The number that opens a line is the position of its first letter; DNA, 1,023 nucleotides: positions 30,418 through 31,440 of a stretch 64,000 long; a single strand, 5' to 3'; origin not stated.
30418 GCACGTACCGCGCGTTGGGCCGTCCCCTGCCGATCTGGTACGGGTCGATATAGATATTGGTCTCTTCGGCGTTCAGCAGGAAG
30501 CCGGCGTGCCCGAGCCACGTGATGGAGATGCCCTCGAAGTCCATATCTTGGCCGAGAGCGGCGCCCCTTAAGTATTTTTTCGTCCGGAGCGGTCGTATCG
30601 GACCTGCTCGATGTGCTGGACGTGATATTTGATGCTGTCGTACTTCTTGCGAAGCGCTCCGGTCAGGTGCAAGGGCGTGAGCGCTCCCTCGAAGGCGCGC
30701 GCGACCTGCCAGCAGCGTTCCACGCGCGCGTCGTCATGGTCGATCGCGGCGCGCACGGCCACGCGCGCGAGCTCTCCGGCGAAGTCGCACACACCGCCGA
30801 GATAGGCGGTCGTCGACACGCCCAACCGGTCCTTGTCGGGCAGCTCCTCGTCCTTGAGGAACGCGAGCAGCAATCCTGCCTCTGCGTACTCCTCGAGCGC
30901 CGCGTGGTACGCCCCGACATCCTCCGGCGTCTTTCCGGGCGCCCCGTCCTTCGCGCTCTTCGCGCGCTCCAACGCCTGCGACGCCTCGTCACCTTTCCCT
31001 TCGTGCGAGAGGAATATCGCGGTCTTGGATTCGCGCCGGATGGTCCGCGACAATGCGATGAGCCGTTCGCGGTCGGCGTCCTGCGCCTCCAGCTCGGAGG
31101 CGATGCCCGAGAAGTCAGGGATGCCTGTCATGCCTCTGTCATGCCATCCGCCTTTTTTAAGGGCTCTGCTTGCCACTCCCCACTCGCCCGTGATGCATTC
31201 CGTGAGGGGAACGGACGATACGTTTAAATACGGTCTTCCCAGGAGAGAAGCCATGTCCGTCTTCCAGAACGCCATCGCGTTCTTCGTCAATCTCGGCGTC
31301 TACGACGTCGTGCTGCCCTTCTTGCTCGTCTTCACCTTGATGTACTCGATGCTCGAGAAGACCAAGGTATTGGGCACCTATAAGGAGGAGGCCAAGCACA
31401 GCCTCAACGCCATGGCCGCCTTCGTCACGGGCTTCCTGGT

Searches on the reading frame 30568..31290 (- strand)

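Call 30: search_protein_families(library=pfam, max_evalue=0.001, proteins=[window:30568-31290:-])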
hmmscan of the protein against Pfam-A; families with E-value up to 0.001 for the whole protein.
window:30568-31290:- (240 aa): 1 family
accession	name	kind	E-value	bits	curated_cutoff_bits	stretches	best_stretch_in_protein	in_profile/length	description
PF01997.21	Translin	-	2e-20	74.1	25.9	1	132-235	98-202/205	Translin family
